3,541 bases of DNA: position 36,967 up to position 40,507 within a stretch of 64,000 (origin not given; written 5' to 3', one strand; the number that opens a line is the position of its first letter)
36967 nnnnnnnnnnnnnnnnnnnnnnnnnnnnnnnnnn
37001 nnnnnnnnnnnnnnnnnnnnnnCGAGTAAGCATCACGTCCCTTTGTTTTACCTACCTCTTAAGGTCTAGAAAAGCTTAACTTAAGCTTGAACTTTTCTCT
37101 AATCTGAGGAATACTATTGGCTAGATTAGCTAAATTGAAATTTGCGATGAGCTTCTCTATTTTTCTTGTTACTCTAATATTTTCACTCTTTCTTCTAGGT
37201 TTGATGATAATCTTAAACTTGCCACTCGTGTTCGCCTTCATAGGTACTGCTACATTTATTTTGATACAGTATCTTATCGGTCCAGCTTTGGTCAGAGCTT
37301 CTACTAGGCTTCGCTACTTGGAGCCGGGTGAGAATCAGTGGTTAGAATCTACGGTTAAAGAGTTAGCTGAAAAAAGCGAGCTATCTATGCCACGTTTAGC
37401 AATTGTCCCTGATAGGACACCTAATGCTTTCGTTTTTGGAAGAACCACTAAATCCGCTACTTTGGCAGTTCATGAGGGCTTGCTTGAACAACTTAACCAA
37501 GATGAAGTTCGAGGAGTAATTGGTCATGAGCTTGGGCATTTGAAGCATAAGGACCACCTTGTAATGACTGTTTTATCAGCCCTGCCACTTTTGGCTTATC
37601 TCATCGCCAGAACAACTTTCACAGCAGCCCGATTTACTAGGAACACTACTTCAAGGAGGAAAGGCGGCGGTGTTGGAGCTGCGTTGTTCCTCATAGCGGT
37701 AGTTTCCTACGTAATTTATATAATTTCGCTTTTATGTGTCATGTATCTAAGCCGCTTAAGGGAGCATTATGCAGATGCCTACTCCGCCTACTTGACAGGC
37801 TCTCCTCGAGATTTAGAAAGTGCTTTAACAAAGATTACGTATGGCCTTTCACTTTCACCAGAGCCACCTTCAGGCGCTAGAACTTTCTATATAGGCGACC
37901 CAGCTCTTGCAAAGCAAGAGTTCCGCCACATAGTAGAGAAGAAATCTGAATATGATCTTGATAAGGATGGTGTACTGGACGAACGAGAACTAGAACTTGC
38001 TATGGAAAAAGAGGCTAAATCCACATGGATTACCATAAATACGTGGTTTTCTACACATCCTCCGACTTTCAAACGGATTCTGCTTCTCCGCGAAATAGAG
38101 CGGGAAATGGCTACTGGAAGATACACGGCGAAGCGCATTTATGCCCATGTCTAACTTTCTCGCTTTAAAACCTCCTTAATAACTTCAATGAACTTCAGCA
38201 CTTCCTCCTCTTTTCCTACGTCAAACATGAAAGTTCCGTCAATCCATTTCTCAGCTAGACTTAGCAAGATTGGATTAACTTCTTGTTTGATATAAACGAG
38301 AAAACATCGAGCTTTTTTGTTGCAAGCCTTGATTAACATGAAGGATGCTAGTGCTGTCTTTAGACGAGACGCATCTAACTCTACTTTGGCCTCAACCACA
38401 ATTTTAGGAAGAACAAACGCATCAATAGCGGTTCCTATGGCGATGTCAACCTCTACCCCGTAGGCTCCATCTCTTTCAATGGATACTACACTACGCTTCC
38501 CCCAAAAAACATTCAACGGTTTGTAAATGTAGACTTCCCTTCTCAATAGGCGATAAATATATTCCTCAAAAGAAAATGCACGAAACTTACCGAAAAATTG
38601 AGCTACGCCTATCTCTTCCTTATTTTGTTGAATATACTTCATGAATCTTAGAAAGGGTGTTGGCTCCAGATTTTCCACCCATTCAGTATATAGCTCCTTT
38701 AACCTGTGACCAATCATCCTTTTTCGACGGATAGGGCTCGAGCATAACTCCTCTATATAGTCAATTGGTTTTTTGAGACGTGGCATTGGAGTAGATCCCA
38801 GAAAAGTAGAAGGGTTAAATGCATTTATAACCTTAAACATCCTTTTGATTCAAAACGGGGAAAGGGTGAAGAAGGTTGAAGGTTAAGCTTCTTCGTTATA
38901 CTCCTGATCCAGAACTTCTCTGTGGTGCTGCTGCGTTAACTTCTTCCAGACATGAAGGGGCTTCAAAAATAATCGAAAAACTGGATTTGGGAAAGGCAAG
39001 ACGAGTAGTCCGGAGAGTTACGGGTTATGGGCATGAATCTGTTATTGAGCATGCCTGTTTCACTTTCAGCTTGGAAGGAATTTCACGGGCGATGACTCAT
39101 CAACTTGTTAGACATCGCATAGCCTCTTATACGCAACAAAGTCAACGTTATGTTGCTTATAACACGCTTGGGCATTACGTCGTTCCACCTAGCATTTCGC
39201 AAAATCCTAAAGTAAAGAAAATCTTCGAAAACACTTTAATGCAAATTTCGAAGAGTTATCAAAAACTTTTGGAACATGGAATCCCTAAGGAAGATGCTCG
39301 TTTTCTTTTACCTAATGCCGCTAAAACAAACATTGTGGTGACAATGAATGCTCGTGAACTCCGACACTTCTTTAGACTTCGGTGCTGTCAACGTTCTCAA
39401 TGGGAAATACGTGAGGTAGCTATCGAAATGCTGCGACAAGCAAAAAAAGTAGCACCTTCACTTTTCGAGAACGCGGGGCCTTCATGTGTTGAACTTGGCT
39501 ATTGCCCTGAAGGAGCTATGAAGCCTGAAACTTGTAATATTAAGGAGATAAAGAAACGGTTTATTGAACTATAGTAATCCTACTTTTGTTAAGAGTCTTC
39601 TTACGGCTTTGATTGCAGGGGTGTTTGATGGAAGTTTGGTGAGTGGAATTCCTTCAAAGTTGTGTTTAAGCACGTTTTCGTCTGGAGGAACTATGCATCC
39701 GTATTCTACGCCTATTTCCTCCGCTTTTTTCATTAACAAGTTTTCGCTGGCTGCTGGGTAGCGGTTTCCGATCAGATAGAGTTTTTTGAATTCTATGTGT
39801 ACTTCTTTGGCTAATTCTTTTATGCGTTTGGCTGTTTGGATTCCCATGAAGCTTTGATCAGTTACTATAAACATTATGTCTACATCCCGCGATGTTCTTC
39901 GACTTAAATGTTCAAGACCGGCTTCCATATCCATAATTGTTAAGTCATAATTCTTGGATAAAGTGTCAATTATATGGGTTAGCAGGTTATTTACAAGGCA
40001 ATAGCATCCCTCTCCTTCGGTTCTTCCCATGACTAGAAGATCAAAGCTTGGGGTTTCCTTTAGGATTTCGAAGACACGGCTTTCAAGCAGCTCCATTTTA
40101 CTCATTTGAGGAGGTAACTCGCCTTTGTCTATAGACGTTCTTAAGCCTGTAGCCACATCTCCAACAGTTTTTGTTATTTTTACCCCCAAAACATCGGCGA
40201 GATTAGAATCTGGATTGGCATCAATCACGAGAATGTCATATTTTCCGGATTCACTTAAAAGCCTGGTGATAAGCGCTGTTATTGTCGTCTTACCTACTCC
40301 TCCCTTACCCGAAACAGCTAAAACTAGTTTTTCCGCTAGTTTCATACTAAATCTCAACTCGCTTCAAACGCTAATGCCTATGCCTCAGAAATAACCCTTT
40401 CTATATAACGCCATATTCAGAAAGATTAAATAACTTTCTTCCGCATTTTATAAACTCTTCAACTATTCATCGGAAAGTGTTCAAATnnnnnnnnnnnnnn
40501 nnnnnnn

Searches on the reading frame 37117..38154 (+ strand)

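Call 47: search_protein_families(library=pfam, proteins=[window:37117-38154:+], max_evalue=0.001)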
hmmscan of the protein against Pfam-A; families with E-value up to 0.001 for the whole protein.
window:37117-38154:+ (345 aa): 2 families
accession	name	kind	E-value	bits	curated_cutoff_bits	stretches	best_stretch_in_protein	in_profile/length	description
PF01435.24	Peptidase_M48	-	3.7e-36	125.1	20.3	1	72-327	3-185/186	Peptidase family M48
PF05569.17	Peptidase_M56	-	0.00023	20.9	31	1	46-159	110-221/296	BlaR1 peptidase M56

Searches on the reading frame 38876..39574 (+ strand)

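Call 47: search_protein_families(library=pfam, proteins=[window:38876-39574:+], max_evalue=0.001)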
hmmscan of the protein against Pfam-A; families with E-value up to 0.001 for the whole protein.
window:38876-39574:+ (232 aa): 1 family
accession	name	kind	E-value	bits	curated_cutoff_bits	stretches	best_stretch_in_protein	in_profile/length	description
PF02511.20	Thy1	-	1.3e-72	244.1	24.8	1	4-195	1-191/191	Thymidylate synthase complementing protein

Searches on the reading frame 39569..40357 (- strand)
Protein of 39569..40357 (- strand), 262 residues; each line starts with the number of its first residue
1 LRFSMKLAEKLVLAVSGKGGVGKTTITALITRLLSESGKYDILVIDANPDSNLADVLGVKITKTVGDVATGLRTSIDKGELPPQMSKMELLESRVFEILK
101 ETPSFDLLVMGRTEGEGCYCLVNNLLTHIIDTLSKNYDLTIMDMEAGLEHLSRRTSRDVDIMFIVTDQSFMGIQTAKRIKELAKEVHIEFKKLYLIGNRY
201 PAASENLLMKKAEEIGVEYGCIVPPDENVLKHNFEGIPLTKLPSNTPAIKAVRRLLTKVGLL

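Call 47: search_protein_families(library=pfam, proteins=[window:39569-40357:-], max_evalue=0.001)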
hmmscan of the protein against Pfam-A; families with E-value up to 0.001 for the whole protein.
window:39569-40357:- (262 aa): 7 families
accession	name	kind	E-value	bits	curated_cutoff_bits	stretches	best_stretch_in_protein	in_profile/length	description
PF01656.29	CbiA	-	3.9e-16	59.6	25.4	1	13-238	2-124/125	CobQ/CobB/MinD/ParA nucleotide binding domain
PF13614.12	AAA_31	-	2.6e-12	47.5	27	1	14-188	6-169/177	AAA domain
PF02374.21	ArsA_ATPase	-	1.2e-10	41.5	24.3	1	12-73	3-63/305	Anion-transporting ATPase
PF10609.15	ParA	-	1.8e-07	31.2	27.1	1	10-189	4-166/246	NUBPL iron-transfer P-loop NTPase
PF00142.24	Fer4_NifH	-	4.6e-07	30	25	1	13-70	3-60/271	4Fe-4S iron sulfur cluster binding proteins, NifH/frxC family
PF06564.18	CBP_BcsQ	-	2.8e-05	24.2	21.3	1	13-161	4-142/234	Cellulose biosynthesis protein BcsQ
PF01935.23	DUF87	-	0.00015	22.4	23.2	0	13-48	26-61/220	Helicase HerA, central domain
